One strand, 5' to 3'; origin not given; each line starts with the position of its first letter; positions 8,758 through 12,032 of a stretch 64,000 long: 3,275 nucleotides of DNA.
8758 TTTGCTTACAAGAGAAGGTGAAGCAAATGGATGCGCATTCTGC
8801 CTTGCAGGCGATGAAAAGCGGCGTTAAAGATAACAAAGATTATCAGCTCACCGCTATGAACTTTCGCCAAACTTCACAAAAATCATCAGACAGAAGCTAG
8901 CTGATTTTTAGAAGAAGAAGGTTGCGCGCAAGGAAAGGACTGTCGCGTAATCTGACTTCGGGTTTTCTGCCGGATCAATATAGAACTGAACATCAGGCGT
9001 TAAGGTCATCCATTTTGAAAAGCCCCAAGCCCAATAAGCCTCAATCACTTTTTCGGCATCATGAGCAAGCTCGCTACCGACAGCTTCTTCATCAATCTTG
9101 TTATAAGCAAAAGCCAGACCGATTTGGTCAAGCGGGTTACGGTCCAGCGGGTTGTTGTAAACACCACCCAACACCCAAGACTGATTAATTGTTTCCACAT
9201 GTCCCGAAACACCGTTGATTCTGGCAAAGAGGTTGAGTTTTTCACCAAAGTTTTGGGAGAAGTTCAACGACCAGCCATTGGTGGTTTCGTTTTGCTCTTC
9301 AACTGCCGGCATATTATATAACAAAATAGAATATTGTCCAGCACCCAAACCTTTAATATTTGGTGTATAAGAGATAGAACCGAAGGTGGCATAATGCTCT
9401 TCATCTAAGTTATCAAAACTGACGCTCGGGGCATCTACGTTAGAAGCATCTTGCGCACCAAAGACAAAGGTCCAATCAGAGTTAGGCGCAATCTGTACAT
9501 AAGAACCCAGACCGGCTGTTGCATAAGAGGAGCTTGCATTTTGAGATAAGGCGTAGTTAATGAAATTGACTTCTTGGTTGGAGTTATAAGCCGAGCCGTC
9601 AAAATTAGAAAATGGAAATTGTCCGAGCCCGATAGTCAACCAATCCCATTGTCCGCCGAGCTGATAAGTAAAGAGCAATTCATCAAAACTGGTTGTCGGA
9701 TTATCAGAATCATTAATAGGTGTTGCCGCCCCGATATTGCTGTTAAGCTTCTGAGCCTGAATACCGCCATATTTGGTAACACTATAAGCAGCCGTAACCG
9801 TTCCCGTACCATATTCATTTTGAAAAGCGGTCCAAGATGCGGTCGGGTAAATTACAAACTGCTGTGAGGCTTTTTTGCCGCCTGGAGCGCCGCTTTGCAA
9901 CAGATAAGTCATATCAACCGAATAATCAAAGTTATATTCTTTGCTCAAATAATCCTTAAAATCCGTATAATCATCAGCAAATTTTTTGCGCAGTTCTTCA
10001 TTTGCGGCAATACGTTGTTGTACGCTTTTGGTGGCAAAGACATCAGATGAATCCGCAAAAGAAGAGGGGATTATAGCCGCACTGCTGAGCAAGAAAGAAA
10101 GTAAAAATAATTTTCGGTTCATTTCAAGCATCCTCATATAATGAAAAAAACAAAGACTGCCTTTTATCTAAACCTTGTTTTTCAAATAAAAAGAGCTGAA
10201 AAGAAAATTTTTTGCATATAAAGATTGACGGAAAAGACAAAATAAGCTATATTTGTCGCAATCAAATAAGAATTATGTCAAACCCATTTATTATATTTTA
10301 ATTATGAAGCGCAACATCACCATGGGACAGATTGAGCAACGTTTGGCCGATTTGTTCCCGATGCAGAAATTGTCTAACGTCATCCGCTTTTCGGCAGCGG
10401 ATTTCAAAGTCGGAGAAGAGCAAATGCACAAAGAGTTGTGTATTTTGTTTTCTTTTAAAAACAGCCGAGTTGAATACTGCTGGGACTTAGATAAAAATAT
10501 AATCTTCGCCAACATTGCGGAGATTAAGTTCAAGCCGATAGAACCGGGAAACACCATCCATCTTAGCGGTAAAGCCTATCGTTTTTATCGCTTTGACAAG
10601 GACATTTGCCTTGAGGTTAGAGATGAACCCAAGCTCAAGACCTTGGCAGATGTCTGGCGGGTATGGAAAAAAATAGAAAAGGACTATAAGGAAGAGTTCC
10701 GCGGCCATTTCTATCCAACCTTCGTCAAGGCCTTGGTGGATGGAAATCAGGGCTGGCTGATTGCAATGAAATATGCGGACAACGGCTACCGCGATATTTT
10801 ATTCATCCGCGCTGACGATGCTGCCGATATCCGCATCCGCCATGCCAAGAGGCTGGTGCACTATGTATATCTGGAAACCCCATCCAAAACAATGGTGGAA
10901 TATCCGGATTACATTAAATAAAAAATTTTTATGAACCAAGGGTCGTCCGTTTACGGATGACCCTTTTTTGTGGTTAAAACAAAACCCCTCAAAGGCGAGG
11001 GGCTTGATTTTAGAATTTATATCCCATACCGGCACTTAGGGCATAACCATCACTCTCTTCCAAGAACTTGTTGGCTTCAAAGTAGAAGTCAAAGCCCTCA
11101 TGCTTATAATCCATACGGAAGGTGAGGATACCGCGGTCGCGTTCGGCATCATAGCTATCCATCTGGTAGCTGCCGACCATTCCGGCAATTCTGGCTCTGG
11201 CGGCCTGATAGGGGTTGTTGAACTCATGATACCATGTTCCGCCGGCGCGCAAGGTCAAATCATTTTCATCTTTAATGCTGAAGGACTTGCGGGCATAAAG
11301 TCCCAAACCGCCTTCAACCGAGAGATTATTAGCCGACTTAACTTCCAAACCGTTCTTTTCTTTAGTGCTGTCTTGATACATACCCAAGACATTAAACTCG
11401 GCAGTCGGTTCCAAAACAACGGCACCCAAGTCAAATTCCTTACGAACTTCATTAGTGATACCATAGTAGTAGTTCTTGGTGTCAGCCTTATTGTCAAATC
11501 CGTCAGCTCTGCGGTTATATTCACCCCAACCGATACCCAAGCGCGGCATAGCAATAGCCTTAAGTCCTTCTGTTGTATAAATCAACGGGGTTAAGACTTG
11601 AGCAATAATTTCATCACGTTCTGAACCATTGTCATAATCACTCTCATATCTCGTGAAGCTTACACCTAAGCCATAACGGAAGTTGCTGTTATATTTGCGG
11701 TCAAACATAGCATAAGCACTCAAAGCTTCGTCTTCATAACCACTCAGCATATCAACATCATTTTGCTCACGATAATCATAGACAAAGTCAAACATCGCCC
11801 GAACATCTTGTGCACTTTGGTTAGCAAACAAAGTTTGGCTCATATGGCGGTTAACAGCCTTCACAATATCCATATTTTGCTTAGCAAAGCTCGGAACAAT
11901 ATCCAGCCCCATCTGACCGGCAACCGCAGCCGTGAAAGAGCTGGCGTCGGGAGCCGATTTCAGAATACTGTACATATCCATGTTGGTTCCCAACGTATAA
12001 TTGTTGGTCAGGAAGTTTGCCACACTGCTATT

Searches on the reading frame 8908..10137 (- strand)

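Call 52: search_protein_families(library=pfam, proteins=[window:8908-10137:-], max_evalue=0.001)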
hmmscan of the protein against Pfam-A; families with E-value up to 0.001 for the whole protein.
window:8908-10137:- (409 aa): 1 family
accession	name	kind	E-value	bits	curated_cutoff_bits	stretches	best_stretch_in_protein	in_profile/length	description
PF04966.18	OprB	-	1.5e-23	84.3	22.9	1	131-409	46-372/372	Carbohydrate-selective porin, OprB family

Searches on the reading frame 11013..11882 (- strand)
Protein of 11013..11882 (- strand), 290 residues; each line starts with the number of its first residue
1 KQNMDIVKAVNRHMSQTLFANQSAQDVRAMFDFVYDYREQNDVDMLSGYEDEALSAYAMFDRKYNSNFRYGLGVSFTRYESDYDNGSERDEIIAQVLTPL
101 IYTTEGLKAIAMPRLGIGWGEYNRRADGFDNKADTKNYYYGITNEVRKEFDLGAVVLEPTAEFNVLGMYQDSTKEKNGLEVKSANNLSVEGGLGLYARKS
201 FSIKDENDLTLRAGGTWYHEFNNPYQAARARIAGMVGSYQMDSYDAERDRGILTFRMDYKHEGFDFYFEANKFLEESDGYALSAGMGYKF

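Call 41: search_protein_families(library=pfam, alignment_id=A3, max_evalue=0.001)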
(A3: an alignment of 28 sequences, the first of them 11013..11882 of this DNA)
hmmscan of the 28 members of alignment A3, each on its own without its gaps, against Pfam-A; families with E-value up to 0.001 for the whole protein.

A. member 1, window:11013-11882:- (290 aa): 1 family
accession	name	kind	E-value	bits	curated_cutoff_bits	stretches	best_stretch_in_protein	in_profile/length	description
PF03797.25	Autotransporter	-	2.6e-21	77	26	1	40-270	12-254/255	Autotransporter beta-domain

B. families by the number of members that match (of 28 scanned): 1 family
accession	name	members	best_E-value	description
PF03797.25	Autotransporter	25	2.1e-23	Autotransporter beta-domain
